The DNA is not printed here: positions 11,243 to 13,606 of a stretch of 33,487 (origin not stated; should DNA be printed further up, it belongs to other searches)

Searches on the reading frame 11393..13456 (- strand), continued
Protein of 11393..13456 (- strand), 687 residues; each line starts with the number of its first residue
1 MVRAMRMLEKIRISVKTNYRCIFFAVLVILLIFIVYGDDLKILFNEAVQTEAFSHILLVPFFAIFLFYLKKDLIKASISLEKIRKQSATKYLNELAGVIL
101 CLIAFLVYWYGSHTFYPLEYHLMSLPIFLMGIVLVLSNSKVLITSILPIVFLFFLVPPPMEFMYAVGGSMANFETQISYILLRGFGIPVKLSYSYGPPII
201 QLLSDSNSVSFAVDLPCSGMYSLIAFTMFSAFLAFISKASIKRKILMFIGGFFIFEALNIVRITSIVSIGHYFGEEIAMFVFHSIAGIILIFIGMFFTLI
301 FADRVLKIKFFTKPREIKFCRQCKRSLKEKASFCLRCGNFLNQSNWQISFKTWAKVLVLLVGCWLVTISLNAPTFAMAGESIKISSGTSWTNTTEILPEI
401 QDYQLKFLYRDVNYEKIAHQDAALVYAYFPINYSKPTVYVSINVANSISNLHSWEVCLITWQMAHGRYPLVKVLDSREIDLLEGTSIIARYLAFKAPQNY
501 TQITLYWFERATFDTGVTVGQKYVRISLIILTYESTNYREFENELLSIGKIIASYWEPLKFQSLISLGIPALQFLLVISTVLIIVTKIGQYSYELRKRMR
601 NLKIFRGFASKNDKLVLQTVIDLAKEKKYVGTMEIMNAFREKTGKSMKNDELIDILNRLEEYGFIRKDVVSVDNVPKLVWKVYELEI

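Call 83: search_protein_families(library=ncbifam, proteins=[L052:10001-12004:+, L055:10001-11974:+, L056:10001-11944:+, L044:10001-11926:+, L050:10001-11968:+, L059:10001-11974:+, L064:10001-11938:+, L076:5849-7825:+, L007:10001-11965:+, L031:10001-12007:+], max_evalue=0.00001)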
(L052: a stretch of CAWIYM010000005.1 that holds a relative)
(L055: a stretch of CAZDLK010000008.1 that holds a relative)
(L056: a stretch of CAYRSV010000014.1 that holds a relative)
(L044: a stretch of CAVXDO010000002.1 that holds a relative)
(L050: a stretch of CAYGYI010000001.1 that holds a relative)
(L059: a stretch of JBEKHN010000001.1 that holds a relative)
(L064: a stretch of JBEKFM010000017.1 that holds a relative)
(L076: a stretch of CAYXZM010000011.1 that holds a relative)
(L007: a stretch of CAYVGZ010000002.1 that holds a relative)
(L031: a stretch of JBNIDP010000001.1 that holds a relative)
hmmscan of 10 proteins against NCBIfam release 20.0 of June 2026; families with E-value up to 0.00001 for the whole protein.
L052:10001-12004:+ (668 aa): 11 families
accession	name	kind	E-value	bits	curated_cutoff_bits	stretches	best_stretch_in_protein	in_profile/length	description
NF038142.1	exosort_XrtW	exception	5.8e-25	87.6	425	1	10-500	3-433/494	exosortase W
TIGR04152.1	exosort_VPLPA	exception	1.8e-20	73.5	400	1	42-289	12-238/486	VPLPA-CTERM-specific exosortase XrtD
TIGR03109.2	exosort_XrtA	exception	1.6e-17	63.8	208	1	13-292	4-258/261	exosortase A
TIGR04178.1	exo_archaeo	signature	1.9e-17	63.3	23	1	199-290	1-91/97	exosortase/archaeosortase family protein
NF035943.2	exosort_XrtV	exception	3.3e-17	62.6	313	1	82-295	64-267/270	exosortase V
TIGR02602.1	8TM_EpsH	subfamily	1e-15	57.9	105.55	1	42-286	12-233/241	exosortase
TIGR04151.1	exosort_VPDSG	exception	5.6e-14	52.3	300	1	10-287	26-292/306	VPDSG-CTERM-specific exosortase XrtC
TIGR03113.1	exosort_XrtB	exception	3.4e-12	46.5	275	1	17-288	6-258/268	exosortase B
NF046081.1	exosort_XrtX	exception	3.4e-07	30.3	170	1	162-286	41-154/168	exosortase X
TIGR04489.1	exosort_XrtO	exception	6.2e-07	28.5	250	1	40-272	21-237/451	exosortase O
TIGR04177.1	exosort_XrtH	exception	4.2e-06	26.8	86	1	142-285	20-146/158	exosortase H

L055:10001-11974:+ (658 aa): 14 families
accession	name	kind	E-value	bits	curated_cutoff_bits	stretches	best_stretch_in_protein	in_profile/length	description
NF038142.1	exosort_XrtW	exception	5.8e-23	81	425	1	3-497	6-439/494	exosortase W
TIGR03109.2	exosort_XrtA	exception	6.7e-23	81.4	208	1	5-280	6-255/261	exosortase A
TIGR04152.1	exosort_VPLPA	exception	1.1e-22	80.8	400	1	31-492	11-424/486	VPLPA-CTERM-specific exosortase XrtD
TIGR02602.1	8TM_EpsH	subfamily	1.4e-19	70.5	105.55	1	28-275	9-232/241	exosortase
TIGR04178.1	exo_archaeo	signature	5.4e-19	68.3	23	1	190-280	1-90/97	exosortase/archaeosortase family protein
NF035943.2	exosort_XrtV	exception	3.9e-18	65.7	313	1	6-286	9-267/270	exosortase V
TIGR04151.1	exosort_VPDSG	exception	2.5e-13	50.1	300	1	7-277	35-291/306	VPDSG-CTERM-specific exosortase XrtC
TIGR03113.1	exosort_XrtB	exception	2.4e-11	43.8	275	1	7-280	6-259/268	exosortase B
NF012138.0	exosort_XrtR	exception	8.5e-09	35.7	150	1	156-278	29-149/160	exosortase R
TIGR04177.1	exosort_XrtH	exception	4.1e-08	33.4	86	1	152-276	35-146/158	exosortase H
TIGR03110.1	exosort_Gpos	exception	4.3e-08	33.3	102.75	1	170-277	69-171/187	exosortase family protein XrtG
TIGR03762.1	archaeo_artC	exception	8.2e-08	32.4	100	1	191-269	182-260/274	archaeosortase C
NF046081.1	exosort_XrtX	exception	1e-07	32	170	1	148-277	36-154/168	exosortase X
NF033770.1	exosort_XrtT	exception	6.5e-06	25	250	1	124-284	111-268/472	exosortase T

L056:10001-11944:+ (648 aa): 15 families
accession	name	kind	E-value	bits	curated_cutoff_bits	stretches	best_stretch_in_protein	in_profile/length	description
TIGR04152.1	exosort_VPLPA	exception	1.5e-21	77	400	1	21-268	12-237/486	VPLPA-CTERM-specific exosortase XrtD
NF038142.1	exosort_XrtW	exception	2.6e-21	75.6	425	1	1-488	15-441/494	exosortase W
NF035943.2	exosort_XrtV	exception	4.6e-21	75.3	313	1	58-270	60-262/270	exosortase V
TIGR03109.2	exosort_XrtA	exception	1.1e-20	74.2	208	1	16-269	28-255/261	exosortase A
TIGR04178.1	exo_archaeo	signature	6.5e-19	68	23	1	179-268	1-89/97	exosortase/archaeosortase family protein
TIGR02602.1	8TM_EpsH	subfamily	3.2e-18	66.1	105.55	1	21-261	12-229/241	exosortase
TIGR03113.1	exosort_XrtB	exception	3.1e-12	46.7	275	1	10-269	20-260/268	exosortase B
TIGR04151.1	exosort_VPDSG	exception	2.9e-10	40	300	1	9-267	48-292/306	VPDSG-CTERM-specific exosortase XrtC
NF046081.1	exosort_XrtX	exception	1.8e-09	37.7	170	1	135-266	34-154/168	exosortase X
TIGR04199.1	exosort_xrtJ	exception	6e-08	32.1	200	1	90-271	96-274/522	exosortase J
TIGR03110.1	exosort_Gpos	exception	3.2e-07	30.4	102.75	1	147-266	60-171/187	exosortase family protein XrtG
NF033464.1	cyanoexo_CrtC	exception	4.6e-06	26.4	225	1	98-256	102-258/278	cyanoexosortase C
TIGR04177.1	exosort_XrtH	exception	6.9e-06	26.1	86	0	169-260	57-141/158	exosortase H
TIGR04293.1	archaeo_artF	exception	8.2e-06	25.9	150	1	175-268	66-153/166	archaeosortase family protein ArtF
NF012138.0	exosort_XrtR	exception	9.5e-06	25.8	150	1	148-266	32-148/160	exosortase R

L044:10001-11926:+ (642 aa): 13 families
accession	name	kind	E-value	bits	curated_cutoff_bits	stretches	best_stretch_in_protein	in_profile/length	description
TIGR04152.1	exosort_VPLPA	exception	4e-28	98.8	400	1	10-280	4-251/486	VPLPA-CTERM-specific exosortase XrtD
TIGR03109.2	exosort_XrtA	exception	3.8e-27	95.4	208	1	7-270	22-260/261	exosortase A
NF038142.1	exosort_XrtW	exception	6.4e-27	94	425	1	5-333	22-317/494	exosortase W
TIGR02602.1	8TM_EpsH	subfamily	6.9e-25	87.9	105.55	1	11-266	5-237/241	exosortase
NF035943.2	exosort_XrtV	exception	1.2e-20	74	313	1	52-271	58-267/270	exosortase V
TIGR04178.1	exo_archaeo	signature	1.8e-18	66.6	23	1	176-268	2-93/97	exosortase/archaeosortase family protein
TIGR04151.1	exosort_VPDSG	exception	6.5e-15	55.3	300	1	7-263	49-292/306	VPDSG-CTERM-specific exosortase XrtC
TIGR03113.1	exosort_XrtB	exception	1.8e-12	47.5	275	1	17-270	30-264/268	exosortase B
TIGR03762.1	archaeo_artC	exception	5.6e-08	32.9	100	1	53-258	58-262/274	archaeosortase C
TIGR03110.1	exosort_Gpos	exception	3.1e-07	30.5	102.75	1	135-270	52-176/187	exosortase family protein XrtG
NF046081.1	exosort_XrtX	exception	1.8e-06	28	170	1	176-248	74-140/168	exosortase X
TIGR04293.1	archaeo_artF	exception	4.6e-06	26.7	150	1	127-263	29-152/166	archaeosortase family protein ArtF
TIGR04162.1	exo_VPEID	exception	5e-06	25.7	150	1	158-281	190-314/516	exosortase E/protease, VPEID-CTERM system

L050:10001-11968:+ (656 aa): 9 families
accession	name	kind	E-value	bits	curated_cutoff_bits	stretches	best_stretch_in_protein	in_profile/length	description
TIGR04152.1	exosort_VPLPA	exception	4.3e-37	128.3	400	1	22-293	3-252/486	VPLPA-CTERM-specific exosortase XrtD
NF038142.1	exosort_XrtW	exception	2.1e-28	98.9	425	1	2-288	6-271/494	exosortase W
TIGR03109.2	exosort_XrtA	exception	3e-26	92.4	208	1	3-281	5-259/261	exosortase A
TIGR02602.1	8TM_EpsH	subfamily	1.2e-24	87.2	105.55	1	24-278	5-237/241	exosortase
NF035943.2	exosort_XrtV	exception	3.3e-21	75.8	313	1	68-281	62-266/270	exosortase V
TIGR04151.1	exosort_VPDSG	exception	2.5e-19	69.8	300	1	10-275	39-296/306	VPDSG-CTERM-specific exosortase XrtC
TIGR04178.1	exo_archaeo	signature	7.3e-19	67.9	23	1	188-277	2-90/97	exosortase/archaeosortase family protein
TIGR03113.1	exosort_XrtB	exception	1e-12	48.3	275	1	8-281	8-263/268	exosortase B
TIGR04162.1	exo_VPEID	exception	8.8e-09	34.8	150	1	188-285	206-306/516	exosortase E/protease, VPEID-CTERM system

L059:10001-11974:+ (658 aa): 12 families
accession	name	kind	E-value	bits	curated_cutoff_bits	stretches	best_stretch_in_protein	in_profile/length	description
TIGR04152.1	exosort_VPLPA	exception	1e-29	104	400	1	23-500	4-434/486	VPLPA-CTERM-specific exosortase XrtD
TIGR03109.2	exosort_XrtA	exception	3.5e-26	92.2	208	1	4-281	6-259/261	exosortase A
NF038142.1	exosort_XrtW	exception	6.5e-25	87.4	425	1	3-359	7-321/494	exosortase W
TIGR02602.1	8TM_EpsH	subfamily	1.3e-23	83.7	105.55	1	25-276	6-235/241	exosortase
NF035943.2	exosort_XrtV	exception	9.9e-20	70.9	313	1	68-283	63-267/270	exosortase V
TIGR04178.1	exo_archaeo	signature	2.4e-18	66.2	23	1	187-278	1-91/97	exosortase/archaeosortase family protein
TIGR04151.1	exosort_VPDSG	exception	1.6e-12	47.5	300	1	6-281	35-298/306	VPDSG-CTERM-specific exosortase XrtC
TIGR03113.1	exosort_XrtB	exception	1.9e-12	47.4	275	1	7-283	7-265/268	exosortase B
TIGR03762.1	archaeo_artC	exception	1.5e-08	34.8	100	1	153-269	152-263/274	archaeosortase C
TIGR03110.1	exosort_Gpos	exception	1.6e-06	28.1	102.75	1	173-274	74-171/187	exosortase family protein XrtG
NF046081.1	exosort_XrtX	exception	4.2e-06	26.8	170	0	145-247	36-129/168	exosortase X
TIGR04489.1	exosort_XrtO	exception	8.5e-06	24.8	250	1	24-261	16-238/451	exosortase O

L064:10001-11938:+ (646 aa): 11 families
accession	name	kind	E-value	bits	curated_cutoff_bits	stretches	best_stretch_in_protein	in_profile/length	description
NF035943.2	exosort_XrtV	exception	2e-19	69.9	313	1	61-275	63-267/270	exosortase V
TIGR02602.1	8TM_EpsH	subfamily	1.7e-18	67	105.55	1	21-269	12-236/241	exosortase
TIGR04178.1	exo_archaeo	signature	1.3e-17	63.9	23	1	180-272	2-93/97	exosortase/archaeosortase family protein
TIGR03109.2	exosort_XrtA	exception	2.7e-17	63.1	208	1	19-271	29-257/261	exosortase A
NF038142.1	exosort_XrtW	exception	3.3e-17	62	425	1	1-272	15-264/494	exosortase W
TIGR04152.1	exosort_VPLPA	exception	3.2e-16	59.5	400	1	25-269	15-237/486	VPLPA-CTERM-specific exosortase XrtD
TIGR03113.1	exosort_XrtB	exception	7.4e-12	45.5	275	1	1-271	11-261/268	exosortase B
TIGR04177.1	exosort_XrtH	exception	1.3e-07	31.7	86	1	121-263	19-144/158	exosortase H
TIGR04151.1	exosort_VPDSG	exception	3.3e-07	30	300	1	22-264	60-290/306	VPDSG-CTERM-specific exosortase XrtC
NF046081.1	exosort_XrtX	exception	8.6e-07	29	170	1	136-260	35-148/168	exosortase X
TIGR04162.1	exo_VPEID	exception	5.1e-06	25.7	150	0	181-272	205-301/516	exosortase E/protease, VPEID-CTERM system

L076:5849-7825:+ (659 aa): 13 families
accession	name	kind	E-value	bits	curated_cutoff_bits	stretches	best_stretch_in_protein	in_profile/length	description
TIGR03109.2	exosort_XrtA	exception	2.7e-29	102.4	208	1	8-288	4-259/261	exosortase A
TIGR04152.1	exosort_VPLPA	exception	3.9e-29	102.1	400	1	29-344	4-291/486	VPLPA-CTERM-specific exosortase XrtD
NF038142.1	exosort_XrtW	exception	4.4e-29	101.2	425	1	5-410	3-378/494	exosortase W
TIGR02602.1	8TM_EpsH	subfamily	8.3e-25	87.7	105.55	1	30-285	5-237/241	exosortase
NF035943.2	exosort_XrtV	exception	1.6e-22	80.1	313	1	8-289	6-266/270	exosortase V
TIGR04151.1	exosort_VPDSG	exception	8.9e-19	68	300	1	8-281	31-291/306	VPDSG-CTERM-specific exosortase XrtC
TIGR04178.1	exo_archaeo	signature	1.3e-18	67.1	23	1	194-284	1-90/97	exosortase/archaeosortase family protein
TIGR03113.1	exosort_XrtB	exception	6e-17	62.1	275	1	10-285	4-260/268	exosortase B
TIGR04162.1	exo_VPEID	exception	6.6e-08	31.9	150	1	194-292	203-306/516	exosortase E/protease, VPEID-CTERM system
TIGR03762.1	archaeo_artC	exception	3.7e-07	30.3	100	1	160-274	151-260/274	archaeosortase C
NF046081.1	exosort_XrtX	exception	8.9e-07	29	170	1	152-261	36-136/168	exosortase X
TIGR04128.1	exoso_Fjoh_1448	exception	2.6e-06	27.7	90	1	156-262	47-147/174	exosortase family protein XrtF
TIGR03110.1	exosort_Gpos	exception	2.9e-06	27.3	102.75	1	174-280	68-170/187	exosortase family protein XrtG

L007:10001-11965:+ (655 aa): 8 families
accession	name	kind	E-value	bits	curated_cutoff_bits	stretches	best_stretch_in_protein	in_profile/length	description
TIGR03109.2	exosort_XrtA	exception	1.8e-18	66.9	208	1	2-281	5-259/261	exosortase A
NF038142.1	exosort_XrtW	exception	4.5e-17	61.6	425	1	2-282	7-266/494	exosortase W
NF035943.2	exosort_XrtV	exception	1.4e-14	54.1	313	1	59-283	52-267/270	exosortase V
TIGR02602.1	8TM_EpsH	subfamily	5.6e-14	52.2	105.55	1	26-276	8-235/241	exosortase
TIGR04178.1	exo_archaeo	signature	3.5e-13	49.7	23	1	187-278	1-91/97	exosortase/archaeosortase family protein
TIGR04152.1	exosort_VPLPA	exception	7.8e-13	48.3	400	1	21-283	3-243/486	VPLPA-CTERM-specific exosortase XrtD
TIGR03113.1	exosort_XrtB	exception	1.5e-11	44.4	275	1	3-283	4-265/268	exosortase B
TIGR04151.1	exosort_VPDSG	exception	1.5e-06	27.8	300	1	4-277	34-294/306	VPDSG-CTERM-specific exosortase XrtC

L031:10001-12007:+ (669 aa): 11 families
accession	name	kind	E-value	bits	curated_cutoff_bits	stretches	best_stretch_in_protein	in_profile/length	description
TIGR03109.2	exosort_XrtA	exception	1e-25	90.7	208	1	11-291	2-259/261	exosortase A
NF038142.1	exosort_XrtW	exception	1.2e-25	89.8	425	1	9-352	2-312/494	exosortase W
TIGR02602.1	8TM_EpsH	subfamily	1.5e-20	73.8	105.55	1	33-288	3-237/241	exosortase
NF035943.2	exosort_XrtV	exception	1.6e-20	73.5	313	1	13-291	6-266/270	exosortase V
TIGR04152.1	exosort_VPLPA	exception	2e-19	70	400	1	33-310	3-259/486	VPLPA-CTERM-specific exosortase XrtD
TIGR03113.1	exosort_XrtB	exception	3.3e-19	69.6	275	1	16-293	5-265/268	exosortase B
TIGR04178.1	exo_archaeo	signature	1.9e-15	56.9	23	1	198-292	1-95/97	exosortase/archaeosortase family protein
TIGR04151.1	exosort_VPDSG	exception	3.7e-10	39.7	300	1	8-287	26-294/306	VPDSG-CTERM-specific exosortase XrtC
TIGR04177.1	exosort_XrtH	exception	3.1e-06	27.2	86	1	156-287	31-150/158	exosortase H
NF012138.0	exosort_XrtR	exception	3.7e-06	27.1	150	0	178-288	43-152/160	exosortase R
TIGR03762.1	archaeo_artC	exception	7e-06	26.1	100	0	107-281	84-265/274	archaeosortase C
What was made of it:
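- On Named sortase subtypes (XrtA-X, ArtA-G, cyanoexosortases): Ten relatives from both clades also pass none (call 83).
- Closest known: PEP-CTERM / exosortase. Same: In several relatives the XrtW/XrtD alignment runs on into the post-EpsH outside domain, to model positions ~424-441 of 486/494 (call 83).
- The same holds for 10 relatives from both clades (call 83).
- Tried and rejected: The only hint is that XrtD/XrtW alignments extend into that region in some relatives (call 83).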
